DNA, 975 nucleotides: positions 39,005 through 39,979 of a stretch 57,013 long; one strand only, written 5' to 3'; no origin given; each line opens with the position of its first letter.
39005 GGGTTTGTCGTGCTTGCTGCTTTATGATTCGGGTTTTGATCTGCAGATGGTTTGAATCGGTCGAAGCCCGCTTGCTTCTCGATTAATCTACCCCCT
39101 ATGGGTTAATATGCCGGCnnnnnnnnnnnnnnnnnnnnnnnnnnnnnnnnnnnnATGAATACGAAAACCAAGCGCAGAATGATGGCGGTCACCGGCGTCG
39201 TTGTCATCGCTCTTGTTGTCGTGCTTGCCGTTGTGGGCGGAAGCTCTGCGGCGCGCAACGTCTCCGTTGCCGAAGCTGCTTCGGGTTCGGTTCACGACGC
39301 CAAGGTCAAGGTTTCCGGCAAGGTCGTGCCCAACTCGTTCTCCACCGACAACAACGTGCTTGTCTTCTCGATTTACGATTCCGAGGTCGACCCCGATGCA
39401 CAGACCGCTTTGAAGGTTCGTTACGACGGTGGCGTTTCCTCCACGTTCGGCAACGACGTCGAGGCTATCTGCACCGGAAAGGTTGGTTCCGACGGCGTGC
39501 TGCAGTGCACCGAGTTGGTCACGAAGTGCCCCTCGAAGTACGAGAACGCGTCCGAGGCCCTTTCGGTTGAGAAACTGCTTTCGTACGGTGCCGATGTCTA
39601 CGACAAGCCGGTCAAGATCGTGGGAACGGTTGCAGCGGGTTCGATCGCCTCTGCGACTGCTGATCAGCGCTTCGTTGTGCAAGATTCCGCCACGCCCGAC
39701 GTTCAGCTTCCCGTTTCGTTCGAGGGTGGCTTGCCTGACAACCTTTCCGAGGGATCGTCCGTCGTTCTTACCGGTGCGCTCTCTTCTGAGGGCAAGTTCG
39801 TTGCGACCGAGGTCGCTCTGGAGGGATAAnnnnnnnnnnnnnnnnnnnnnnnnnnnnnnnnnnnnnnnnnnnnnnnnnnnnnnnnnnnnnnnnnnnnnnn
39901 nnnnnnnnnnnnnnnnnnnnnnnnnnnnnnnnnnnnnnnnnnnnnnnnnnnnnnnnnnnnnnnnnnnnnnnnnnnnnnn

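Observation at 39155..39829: CcmE with Cys in place of the heme-binding His (CxxxY) plus a second, motif-less CcmE-like OB domain in the same polypeptide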

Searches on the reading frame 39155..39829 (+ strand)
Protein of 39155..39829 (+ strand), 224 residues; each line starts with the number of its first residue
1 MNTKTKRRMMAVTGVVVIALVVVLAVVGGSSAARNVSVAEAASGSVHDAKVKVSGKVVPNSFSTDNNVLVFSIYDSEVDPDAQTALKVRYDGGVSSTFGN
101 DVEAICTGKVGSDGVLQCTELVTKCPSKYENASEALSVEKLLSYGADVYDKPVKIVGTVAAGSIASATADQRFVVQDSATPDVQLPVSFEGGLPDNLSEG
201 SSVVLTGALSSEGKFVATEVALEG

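Call 3: search_protein_families(library=pfam, proteins=[window:39155-39829:+], max_evalue=1)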
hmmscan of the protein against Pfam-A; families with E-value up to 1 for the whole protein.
window:39155-39829:+ (224 aa): 3 families
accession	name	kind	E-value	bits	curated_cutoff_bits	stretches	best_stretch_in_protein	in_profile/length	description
PF03100.22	CcmE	-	2.1e-32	111.9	24.6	2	37-131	6-98/99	CcmE domain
PF09619.16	YscW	-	0.0077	17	22.6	0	164-217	31-86/107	Type III secretion system lipoprotein chaperone (YscW)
PF12911.12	OppC_N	-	0.028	14.7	23.9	1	6-29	11-34/53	N-terminal TM domain of oligopeptide transport permease C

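Call 4: search_protein_families(library=ncbifam, proteins=[window:39155-39829:+], max_evalue=1)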
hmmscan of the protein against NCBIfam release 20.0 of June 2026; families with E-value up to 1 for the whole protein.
window:39155-39829:+ (224 aa): 10 families
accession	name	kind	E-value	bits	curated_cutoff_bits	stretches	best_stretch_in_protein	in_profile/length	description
NF009727.0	PRK13254.1-1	equivalog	8.1e-18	64.5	126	2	146-220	48-119/144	cytochrome c maturation protein CcmE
NF009729.0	PRK13254.1-3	equivalog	2.5e-16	59.7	171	2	150-220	51-120/155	cytochrome c maturation protein CcmE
NF009731.0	PRK13254.1-5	equivalog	6.3e-15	55.2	152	2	150-220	50-118/155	cytochrome c maturation protein CcmE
NF009638.0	PRK13165.1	equivalog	2.8e-10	39.9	186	2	153-220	60-126/161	cytochrome c maturation protein CcmE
NF009728.0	PRK13254.1-2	equivalog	6.3e-09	35.9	221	2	154-220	55-119/153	cytochrome c maturation protein CcmE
NF009730.0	PRK13254.1-4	equivalog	7.2e-09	35.8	310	2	154-220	76-139/165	cytochrome c maturation protein CcmE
NF009635.0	PRK13150.1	equivalog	4.2e-08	33.2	264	2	154-220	61-126/159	cytochrome c maturation protein CcmE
NF009637.0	PRK13159.1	equivalog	3.5e-06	27.1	247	1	151-220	52-119/156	cytochrome c maturation protein CcmE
NF010134.0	PRK13608.1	equivalog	0.014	14.4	557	1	45-122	166-245/391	diglucosyl diacylglycerol synthase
NF033674.1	stress_OB_fold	domain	0.035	14.3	35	0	13-59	5-52/111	NirD/YgiW/YdeI family stress tolerance protein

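Call 7: find_homologous_proteins(query=window:39155-39826:+, max_evalue=0.001)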
Query window:39155-39826:+ (224 aa): 1456 proteins with E <= 0.001 among 3100 candidates; the best 120 are listed.
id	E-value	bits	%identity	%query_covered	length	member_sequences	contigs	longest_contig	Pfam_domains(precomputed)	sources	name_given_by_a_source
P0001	1.4e-130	451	98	100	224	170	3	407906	PF03100.23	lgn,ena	-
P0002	4.1e-90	319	67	100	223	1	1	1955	PF03100.23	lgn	-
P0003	2.9e-86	306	67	100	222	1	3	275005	PF03100.23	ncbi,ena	-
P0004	2.8e-85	303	67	100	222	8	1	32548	PF03100.23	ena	-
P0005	1.1e-84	301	67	100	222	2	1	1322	PF03100.23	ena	-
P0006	2.8e-82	293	64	100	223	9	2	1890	PF03100.23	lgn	-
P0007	6.6e-81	289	63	100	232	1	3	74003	PF03100.23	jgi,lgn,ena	jgi:cytochrome c-type biogenesis protein CcmE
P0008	1.0e-79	285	62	100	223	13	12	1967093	PF03100.23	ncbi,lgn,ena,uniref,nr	ncbi:cytochrome C biogenesis protein [Berryella intestinalis]|uniref:Cytochrome C biogenesis protein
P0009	1.1e-79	285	61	100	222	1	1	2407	PF03100.23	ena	-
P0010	9.1e-79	282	62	100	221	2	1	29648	PF03100.23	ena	-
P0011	3.0e-78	280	62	100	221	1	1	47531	PF03100.23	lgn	-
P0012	6.9e-78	279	61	100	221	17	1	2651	PF03100.23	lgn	-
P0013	8.5e-78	279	63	100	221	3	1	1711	PF03100.23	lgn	-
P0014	1.2e-77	278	61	100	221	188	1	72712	PF03100.23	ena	-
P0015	3.0e-77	277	62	100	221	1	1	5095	PF03100.23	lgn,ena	-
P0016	3.8e-77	276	62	100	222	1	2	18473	PF03100.23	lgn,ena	-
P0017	4.4e-77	276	59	100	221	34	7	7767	PF03100.23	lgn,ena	-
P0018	8.8e-77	275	60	100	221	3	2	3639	PF03100.23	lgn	-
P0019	8.8e-77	275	62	100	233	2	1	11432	PF03100.23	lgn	-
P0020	1.4e-76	275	60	100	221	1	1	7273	PF03100.23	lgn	-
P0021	1.4e-76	275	61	100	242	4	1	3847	PF03100.23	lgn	-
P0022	1.4e-76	275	61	100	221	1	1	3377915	PF03100.23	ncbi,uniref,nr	ncbi:cytochrome c maturation protein CcmE domain-containing protein [Arabiibacter massiliensis]|unir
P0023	1.5e-76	275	61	100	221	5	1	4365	PF03100.23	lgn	-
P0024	1.9e-76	274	60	100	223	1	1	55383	PF03100.23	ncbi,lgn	-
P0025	3.3e-76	273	61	100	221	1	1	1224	PF03100.23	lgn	-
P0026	3.6e-76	273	60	100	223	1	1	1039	PF03100.23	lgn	-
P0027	3.9e-76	273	58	100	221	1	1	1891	PF03100.23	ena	-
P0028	4.2e-76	273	63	100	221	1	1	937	PF03100.23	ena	-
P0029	4.8e-76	273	61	100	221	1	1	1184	PF03100.23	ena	-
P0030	4.9e-76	273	61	100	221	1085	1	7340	PF03100.23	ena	-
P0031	5.4e-76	273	61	100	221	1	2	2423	PF03100.23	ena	-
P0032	6.0e-76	273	61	100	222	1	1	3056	PF03100.23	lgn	-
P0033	6.8e-76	272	61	100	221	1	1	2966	PF03100.23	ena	-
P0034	8.7e-76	272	58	100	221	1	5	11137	PF03100.23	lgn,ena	-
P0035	9.6e-76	272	60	100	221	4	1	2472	PF03100.23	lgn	-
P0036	1.3e-75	271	58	100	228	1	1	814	PF03100.23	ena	-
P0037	1.7e-75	271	60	100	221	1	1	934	PF03100.23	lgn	-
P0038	2.0e-75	271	59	100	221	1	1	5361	PF03100.23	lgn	-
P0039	2.3e-75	271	61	100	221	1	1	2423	PF03100.23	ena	-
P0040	2.7e-75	270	62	100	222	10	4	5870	PF03100.23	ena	-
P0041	3.0e-75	270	58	100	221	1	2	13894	PF03100.23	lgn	-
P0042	3.3e-75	270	58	100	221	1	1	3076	PF03100.23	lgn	-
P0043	3.4e-75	270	58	100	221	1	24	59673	PF03100.23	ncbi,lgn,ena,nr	ncbi:cytochrome c-type biogenesis protein CcmE [Coriobacteriaceae bacterium CHKCI002]|nr:cytochrome 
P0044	3.8e-75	270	58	100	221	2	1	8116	PF03100.23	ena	-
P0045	4.3e-75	270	62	100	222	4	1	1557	PF03100.23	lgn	-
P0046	4.5e-75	270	62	100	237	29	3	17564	PF03100.23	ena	-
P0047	4.6e-75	270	60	100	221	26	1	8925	PF03100.23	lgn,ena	-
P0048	5.0e-75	270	58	100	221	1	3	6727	PF03100.23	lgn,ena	-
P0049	5.1e-75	270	61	100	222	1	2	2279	PF03100.23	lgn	-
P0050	5.4e-75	269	59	100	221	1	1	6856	PF03100.23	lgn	-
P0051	5.4e-75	269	58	100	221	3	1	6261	PF03100.23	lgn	-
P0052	5.9e-75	269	61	100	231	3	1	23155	PF03100.23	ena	-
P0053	6.8e-75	269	58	100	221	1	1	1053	PF03100.23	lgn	-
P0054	7.5e-75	269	62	99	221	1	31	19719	PF03100.23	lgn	-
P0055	7.7e-75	269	58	100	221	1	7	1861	PF03100.23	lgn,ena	-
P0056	9.3e-75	269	60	100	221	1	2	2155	PF03100.23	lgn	-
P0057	1.2e-74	268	58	100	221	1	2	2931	PF03100.23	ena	-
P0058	1.3e-74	268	58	100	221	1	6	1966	PF03100.23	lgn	-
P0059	1.3e-74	268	58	100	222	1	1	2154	PF03100.23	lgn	-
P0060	1.4e-74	268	58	100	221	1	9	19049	PF03100.23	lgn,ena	-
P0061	1.6e-74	268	60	99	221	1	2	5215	PF03100.23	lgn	-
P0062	1.7e-74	268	60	100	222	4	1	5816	PF03100.23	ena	-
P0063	1.9e-74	268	59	100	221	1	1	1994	PF03100.23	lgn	-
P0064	1.9e-74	268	58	100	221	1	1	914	PF03100.23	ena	-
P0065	2.1e-74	268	61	100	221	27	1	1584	PF03100.23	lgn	-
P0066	2.1e-74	268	58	100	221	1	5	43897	PF03100.23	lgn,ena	-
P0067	2.1e-74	268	60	100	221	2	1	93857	PF03100.23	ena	-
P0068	2.1e-74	267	59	100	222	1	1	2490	PF03100.23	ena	-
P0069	2.2e-74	267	61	100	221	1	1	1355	PF03100.23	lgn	-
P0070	2.5e-74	267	60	100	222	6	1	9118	PF03100.23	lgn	-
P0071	2.5e-74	267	62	100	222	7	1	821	PF03100.23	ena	-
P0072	3.2e-74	267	61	100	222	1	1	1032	PF03100.23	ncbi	-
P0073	3.2e-74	267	58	100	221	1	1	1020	PF03100.23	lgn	-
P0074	3.6e-74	267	60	100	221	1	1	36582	PF03100.23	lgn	-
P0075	3.7e-74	267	59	100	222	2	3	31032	PF03100.23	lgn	-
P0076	4.1e-74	267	58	100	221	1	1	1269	PF03100.23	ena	-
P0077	4.3e-74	266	58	100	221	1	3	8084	PF03100.23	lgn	-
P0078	4.4e-74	266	58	100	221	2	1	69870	PF03100.23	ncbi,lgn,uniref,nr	ncbi:cytochrome C biogenesis protein [Gordonibacter sp. An230]|uniref:cytochrome c maturation protei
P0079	4.9e-74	266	59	100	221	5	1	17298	PF03100.23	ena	-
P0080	4.9e-74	266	60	100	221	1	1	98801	PF03100.23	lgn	-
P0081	5.4e-74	266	61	100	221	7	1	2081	PF03100.23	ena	-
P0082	6.1e-74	266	63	96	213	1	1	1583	PF03100.23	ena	-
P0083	6.2e-74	266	60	100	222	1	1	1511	PF03100.23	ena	-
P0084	6.4e-74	266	58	100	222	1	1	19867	PF03100.23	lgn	-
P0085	6.6e-74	266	59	100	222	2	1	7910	PF03100.23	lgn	-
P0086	6.8e-74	266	59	100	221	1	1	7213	PF03100.23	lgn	-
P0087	7.4e-74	266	58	100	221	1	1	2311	PF03100.23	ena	-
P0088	9.5e-74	265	58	100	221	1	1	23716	PF03100.23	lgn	-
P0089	9.6e-74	265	57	100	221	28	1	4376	PF03100.23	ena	-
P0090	9.9e-74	265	60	100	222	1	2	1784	PF03100.23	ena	-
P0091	1.1e-73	265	60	100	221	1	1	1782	PF03100.23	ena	-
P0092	1.1e-73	265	62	100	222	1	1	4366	PF03100.23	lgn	-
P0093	1.2e-73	265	60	100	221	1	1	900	PF03100.23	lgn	-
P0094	1.5e-73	265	60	100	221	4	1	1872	PF03100.23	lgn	-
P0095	1.5e-73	265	61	99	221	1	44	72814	PF03100.23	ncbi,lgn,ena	-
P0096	1.5e-73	265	62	100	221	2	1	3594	PF03100.23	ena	-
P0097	1.7e-73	265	61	100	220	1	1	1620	PF03100.23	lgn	-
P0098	2.1e-73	264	61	100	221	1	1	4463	PF03100.23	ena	-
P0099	2.1e-73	264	61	100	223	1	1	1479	PF03100.23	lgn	-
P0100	2.1e-73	264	60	100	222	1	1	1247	PF03100.23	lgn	-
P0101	2.2e-73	264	59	100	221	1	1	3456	PF03100.23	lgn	-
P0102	2.4e-73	264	59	100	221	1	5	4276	PF03100.23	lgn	-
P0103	2.4e-73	264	60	100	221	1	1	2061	PF03100.23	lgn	-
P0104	2.4e-73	264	60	100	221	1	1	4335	PF03100.23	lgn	-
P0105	2.7e-73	264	59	100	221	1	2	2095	PF03100.23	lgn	-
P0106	3.0e-73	264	61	99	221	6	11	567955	PF03100.23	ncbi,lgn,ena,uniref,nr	ncbi:cytochrome c maturation protein CcmE [Adlercreutzia agrestimuris]|uniref:cytochrome c maturatio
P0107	3.0e-73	264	60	100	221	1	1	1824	PF03100.23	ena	-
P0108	3.0e-73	264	60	100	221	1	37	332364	PF03100.23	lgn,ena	-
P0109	3.2e-73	264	61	100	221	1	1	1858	PF03100.23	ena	-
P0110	3.2e-73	264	60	100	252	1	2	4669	PF03100.23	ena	-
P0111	3.3e-73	264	60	100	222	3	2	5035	PF03100.23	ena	-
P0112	3.5e-73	264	60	100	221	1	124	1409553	PF03100.23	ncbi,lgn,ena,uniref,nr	ncbi:cytochrome c maturation protein CcmE [uncultured Adlercreutzia sp.]|uniref:cytochrome c maturat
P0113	3.7e-73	263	61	100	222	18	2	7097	PF03100.23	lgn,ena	-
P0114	4.1e-73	263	60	99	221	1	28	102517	PF03100.23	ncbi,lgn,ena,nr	ncbi:cytochrome c maturation protein CcmE [Eggerthellaceae bacterium 3-80]|nr:cytochrome c maturatio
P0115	4.1e-73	263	60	100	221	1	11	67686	PF03100.23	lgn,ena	-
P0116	4.2e-73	263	59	100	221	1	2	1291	PF03100.23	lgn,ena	-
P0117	4.9e-73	263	58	100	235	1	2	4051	PF03100.23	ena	-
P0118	5.3e-73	263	60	100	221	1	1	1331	PF03100.23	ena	-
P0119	5.4e-73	263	60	100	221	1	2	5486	PF03100.23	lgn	-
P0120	5.4e-73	263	58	100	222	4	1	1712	PF03100.23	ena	-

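Call 15: search_solved_structures(query=window:39155-39826:+, max_evalue=1, show_alignments=3)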
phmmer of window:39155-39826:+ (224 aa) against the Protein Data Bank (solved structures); distinct sequences matched with E-value up to 1: 4.
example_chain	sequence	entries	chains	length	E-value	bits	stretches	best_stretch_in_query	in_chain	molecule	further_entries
1j6q_A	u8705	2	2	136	0.001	22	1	153-221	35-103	cytochrome c maturation protein E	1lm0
1sr3_A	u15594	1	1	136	0.0033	20.4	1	185-221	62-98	APO-CCME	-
8ce8_E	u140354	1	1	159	0.0047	19.9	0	185-221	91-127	Cytochrome c-type biogenesis protein CcmE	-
2kct_A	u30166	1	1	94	0.03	17.3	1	152-215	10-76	Cytochrome c-type biogenesis protein CcmE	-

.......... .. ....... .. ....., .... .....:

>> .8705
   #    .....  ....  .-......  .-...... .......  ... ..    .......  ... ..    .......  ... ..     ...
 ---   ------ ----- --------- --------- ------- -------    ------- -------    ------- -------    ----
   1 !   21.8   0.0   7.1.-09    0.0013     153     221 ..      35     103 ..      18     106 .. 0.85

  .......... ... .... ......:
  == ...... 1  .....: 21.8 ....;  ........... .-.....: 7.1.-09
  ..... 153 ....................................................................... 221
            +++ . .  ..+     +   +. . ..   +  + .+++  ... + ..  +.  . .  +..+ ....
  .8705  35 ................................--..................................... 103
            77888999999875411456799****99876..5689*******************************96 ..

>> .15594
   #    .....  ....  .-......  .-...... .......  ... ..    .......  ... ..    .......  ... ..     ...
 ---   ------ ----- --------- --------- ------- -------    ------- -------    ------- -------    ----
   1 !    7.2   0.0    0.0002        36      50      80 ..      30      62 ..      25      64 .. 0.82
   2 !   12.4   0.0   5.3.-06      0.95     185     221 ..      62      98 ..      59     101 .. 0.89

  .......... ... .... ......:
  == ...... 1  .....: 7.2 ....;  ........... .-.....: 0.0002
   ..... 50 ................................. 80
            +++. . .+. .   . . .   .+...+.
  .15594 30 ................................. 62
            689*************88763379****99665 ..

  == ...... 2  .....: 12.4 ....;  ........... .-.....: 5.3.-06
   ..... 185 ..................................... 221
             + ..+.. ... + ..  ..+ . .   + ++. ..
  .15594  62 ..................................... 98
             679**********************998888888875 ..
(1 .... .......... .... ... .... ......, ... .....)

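Call 20: predict_structure(alignment_id=A1)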
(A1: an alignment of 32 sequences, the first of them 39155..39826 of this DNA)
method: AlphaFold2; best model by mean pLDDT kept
length: 224 residues; sequences in the alignment: 32
mean_pLDDT: 81.5   pTM: 0.45
mean pLDDT of the five models: 81.5, 80.1, 79.9, 79.4, 77.8
residues with pLDDT >= 90: 73; 70-90: 109; 50-70: 32; < 50: 10
segments of 3 or more residues with pLDDT < 50: 28-30, 127-132
pLDDT, mean of each block of 10 residues (from residue 1): 58 75 58 81 82 88 84 87 89 67 86 89 60 72 84 90 88 92 93 87 91 92 80
secondary structure, 60 per line:
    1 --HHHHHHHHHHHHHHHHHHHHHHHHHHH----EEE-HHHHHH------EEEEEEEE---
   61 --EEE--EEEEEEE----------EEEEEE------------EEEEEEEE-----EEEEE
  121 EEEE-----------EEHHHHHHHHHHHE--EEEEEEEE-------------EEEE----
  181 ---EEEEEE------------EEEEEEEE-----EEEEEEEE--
elements in order: H3-29 E34-36 H38-43 E50-57 E63-65 E68-74 E85-90 E103-110 E116-124 H138-148 E152-159 E173-176 E184-189 E202-209 E215-222
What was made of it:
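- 39161..39241 (+): N-terminal membrane anchor (residues about 3-29). AlphaFold helix at 3-29 and a hydrophobic run (call 20).
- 39257..39526 (+): OB barrel 1 (residues 35-124), carrying the invariant F98-G99. Strands at 50-124 (call 20).
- On CcmE haem chaperone (Pfam PF03100): Helix at 3-29, then the barrel strands (call 20).
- Checked: The full-length model has a helix at 3-29, barrel 1 with strands 50-124, a low-confidence stretch at 127-132, a helix at 138-148 and barrel 2 with strands 152-222 (call 20).
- AlphaFold gives no confident relative orientation of the two barrels (pTM 0.45, call 20). The motif lies exactly between the two barrels in a flexible stretch (call 20).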

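Call 22: search_protein_representatives(alignment_id=A1)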
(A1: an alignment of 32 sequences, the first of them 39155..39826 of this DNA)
Query: 32 sequences, 221 profile positions. Proteins with E-value up to 0.001 (for the whole library): 1518; up to 1e-10: 217; up to 1e-30: 67. The best 150 are listed.
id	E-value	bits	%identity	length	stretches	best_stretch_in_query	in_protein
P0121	8.4e-99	345.7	-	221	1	1-219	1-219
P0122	1.2e-89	315.7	-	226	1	1-220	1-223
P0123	3.1e-89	314.4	-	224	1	1-221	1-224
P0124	4.3e-86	304.1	-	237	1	1-221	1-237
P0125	8.4e-83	293.3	-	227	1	1-220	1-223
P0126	4.7e-81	287.6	-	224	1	1-220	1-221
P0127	1.7e-80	285.8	-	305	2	78-220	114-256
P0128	7.2e-78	277.2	-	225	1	1-166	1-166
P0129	1.2e-76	273.2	-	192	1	9-159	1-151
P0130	2.0e-74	266.0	-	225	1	1-170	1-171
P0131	8.9e-74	263.8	-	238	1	1-218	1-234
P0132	1.0e-73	263.7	-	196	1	24-180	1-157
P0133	2.0e-73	262.7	-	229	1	1-220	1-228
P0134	4.8e-73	261.4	-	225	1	1-220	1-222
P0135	8.6e-72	257.3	-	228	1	1-220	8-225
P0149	1.5e-52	194.5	-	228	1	1-220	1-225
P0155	3.7e-49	183.3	-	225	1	1-220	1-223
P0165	4.2e-44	166.8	-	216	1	8-218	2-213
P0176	5.0e-38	146.9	-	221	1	1-219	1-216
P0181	2.0e-34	135.1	-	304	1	6-220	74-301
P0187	7.4e-31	123.5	-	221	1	1-218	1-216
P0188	2.1e-29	118.8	-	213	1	1-217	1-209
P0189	1.9e-28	115.6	-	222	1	1-219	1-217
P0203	4.1e-24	101.4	-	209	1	1-217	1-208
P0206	2.7e-22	95.5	-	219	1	1-219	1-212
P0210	3.3e-21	92.0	-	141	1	3-129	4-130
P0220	2.3e-18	82.6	-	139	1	2-131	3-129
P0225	2.7e-17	79.1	-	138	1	2-132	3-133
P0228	5.0e-17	78.3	-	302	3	132-216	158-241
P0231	9.4e-16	74.1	-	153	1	10-130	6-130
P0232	1.3e-15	73.7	-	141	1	1-132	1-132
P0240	3.0e-14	69.2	-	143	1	5-132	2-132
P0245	5.0e-14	68.5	-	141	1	1-130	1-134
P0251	1.3e-13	67.1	-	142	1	1-130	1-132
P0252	1.4e-13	67.0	-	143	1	2-132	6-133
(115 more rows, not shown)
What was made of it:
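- On Tandem-OB CcmE of Coriobacteriia (architecture defined here): About 60 full-length 50%-identity clusters share the layout (call 22).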

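Call 24: fold_search(model_id=the predicted structure, library=pdb)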
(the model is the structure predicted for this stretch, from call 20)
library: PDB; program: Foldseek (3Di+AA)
matches with E <= 10: 1071; with E <= 0.001: 20
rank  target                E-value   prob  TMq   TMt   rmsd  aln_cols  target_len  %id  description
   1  8ce8_E                7.7e-06  1.00  0.37  0.48   9.5       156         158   21  Cytochrome c maturation complex CcmABCDE (released 2023-09-06)
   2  1quq_D                2.1e-04  1.00  0.31  0.56   2.8        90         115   18  COMPLEX OF REPLICATION PROTEIN A SUBUNITS RPA14 AND RPA32 (released 1999-08-13)
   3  3kdf_A                2.6e-04  1.00  0.30  0.55   4.1        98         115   17  X-ray Crystal Structure of the Human Replication Protein A Complex from Wheat Germ Cell Free Expression (released 2009-12-01)
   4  1sr3_MODEL_1_A        2.6e-04  1.00  0.32  0.59   7.4       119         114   18  Solution structure of the heme chaperone CcmE of Escherichia coli (released 2004-04-06)
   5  1lm0_MODEL_1_A        2.9e-04  1.00  0.35  0.71   2.7       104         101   21  Solution structure and characterization of the heme chaperone CcmE (released 2002-12-25)
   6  8rk2_C                3.7e-04  1.00  0.32  0.60   2.7        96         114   12  Human Replication protein A (RPA; trimeric core) - ssDNA complex (released 2024-04-24)
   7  8sh1_A                4.1e-04  0.87  0.20  0.16  15.3       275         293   10  Structure of human POT1 DNA binding domain bound to a 5'-phosphorylated junction of a telomeric double-stranded DNA du (released 2023-08-30)
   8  2pi2_E                4.6e-04  1.00  0.30  0.54   2.9        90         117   19  Full-length Replication protein A subunits RPA14 and RPA32 (released 2007-10-16)
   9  2pi2_F                5.2e-04  1.00  0.31  0.54   2.9        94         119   12  Full-length Replication protein A subunits RPA14 and RPA32 (released 2007-10-16)
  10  4jbk_B                5.2e-04  1.00  0.30  0.34  12.7       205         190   12  Molecular basis for abrogation of activation of pro-inflammatory cytokines (released 2013-06-26)
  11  2pi2_G                5.5e-04  1.00  0.32  0.58   2.5        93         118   13  Full-length Replication protein A subunits RPA14 and RPA32 (released 2007-10-16)
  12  3kdf_C                5.5e-04  1.00  0.31  0.55   3.0        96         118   11  X-ray Crystal Structure of the Human Replication Protein A Complex from Wheat Germ Cell Free Expression (released 2009-12-01)
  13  3u58_C                5.5e-04  1.00  0.30  0.31  12.5       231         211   11  Crystal Structure of the Tetrahymena telomerase processivity factor Teb1 AB (released 2011-12-28)
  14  2kct_MODEL_1_A        5.8e-04  1.00  0.29  0.69   2.7        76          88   26  Solution nmr structure of the ob-fold domain of heme chaperone ccme from desulfovibrio vulgaris. northeast str (released 2009-02-10)
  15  8i6k_A                5.8e-04  1.00  0.31  0.37  11.2       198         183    9  Structure of hMNDA HIN with dsDNA (released 2023-07-19)
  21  1j6q                  1.0e-03  1.00  0.35  0.73   2.3       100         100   22  Solution structure and characterization of the heme chaperone CcmE (released 2002-12-25)
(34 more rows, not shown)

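Call 25: list_cluster_members(proteins=[P0149, P0155, P0165, P0176, P0181, P0187, P0188, P0189, P0203, P0206])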
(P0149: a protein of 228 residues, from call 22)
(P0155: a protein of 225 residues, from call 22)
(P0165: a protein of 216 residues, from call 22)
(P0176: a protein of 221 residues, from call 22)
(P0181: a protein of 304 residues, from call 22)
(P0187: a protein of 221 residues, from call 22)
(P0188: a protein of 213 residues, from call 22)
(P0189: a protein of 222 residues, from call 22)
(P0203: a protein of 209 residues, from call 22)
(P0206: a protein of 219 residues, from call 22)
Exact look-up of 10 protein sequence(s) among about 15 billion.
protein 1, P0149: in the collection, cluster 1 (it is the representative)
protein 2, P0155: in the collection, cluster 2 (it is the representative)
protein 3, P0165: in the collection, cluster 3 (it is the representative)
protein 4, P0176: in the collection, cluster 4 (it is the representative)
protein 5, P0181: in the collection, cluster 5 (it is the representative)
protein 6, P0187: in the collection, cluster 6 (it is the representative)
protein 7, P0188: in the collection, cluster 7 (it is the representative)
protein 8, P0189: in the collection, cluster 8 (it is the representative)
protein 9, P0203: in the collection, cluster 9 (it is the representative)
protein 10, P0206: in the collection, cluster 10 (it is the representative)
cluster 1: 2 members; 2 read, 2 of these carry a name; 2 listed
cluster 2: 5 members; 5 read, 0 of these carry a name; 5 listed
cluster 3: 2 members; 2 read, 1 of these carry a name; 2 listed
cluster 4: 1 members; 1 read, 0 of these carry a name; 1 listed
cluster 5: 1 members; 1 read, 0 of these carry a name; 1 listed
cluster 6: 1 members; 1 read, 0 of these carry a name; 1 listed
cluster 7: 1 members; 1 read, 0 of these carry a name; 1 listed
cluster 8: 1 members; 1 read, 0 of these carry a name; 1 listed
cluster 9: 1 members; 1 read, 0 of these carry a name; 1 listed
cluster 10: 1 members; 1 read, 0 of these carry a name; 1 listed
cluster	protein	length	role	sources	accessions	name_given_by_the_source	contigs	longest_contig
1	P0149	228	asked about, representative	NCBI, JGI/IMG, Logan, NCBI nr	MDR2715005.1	MAG: cytochrome c maturation protein CcmE [Coriobacteriales bacterium] | cytochrome c-type biogenesis protein CcmE | cytochrome c maturation protein CcmE [Coriobacteriales bacterium]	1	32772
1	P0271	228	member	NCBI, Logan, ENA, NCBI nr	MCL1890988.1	MAG: cytochrome c maturation protein CcmE [Coriobacteriia bacterium] | cytochrome c maturation protein CcmE [Coriobacteriia bacterium]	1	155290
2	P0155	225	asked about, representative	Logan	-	-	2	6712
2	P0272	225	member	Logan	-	-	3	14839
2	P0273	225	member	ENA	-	-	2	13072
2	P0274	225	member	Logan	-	-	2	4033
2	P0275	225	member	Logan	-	-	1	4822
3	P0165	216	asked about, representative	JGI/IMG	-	cytochrome c-type biogenesis protein CcmE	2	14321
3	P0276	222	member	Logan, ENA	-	-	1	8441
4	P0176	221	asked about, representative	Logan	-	-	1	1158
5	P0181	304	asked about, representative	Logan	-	-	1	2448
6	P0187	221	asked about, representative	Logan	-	-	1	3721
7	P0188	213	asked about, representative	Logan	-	-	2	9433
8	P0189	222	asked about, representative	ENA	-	-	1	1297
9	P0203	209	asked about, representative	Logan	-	-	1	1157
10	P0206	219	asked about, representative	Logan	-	-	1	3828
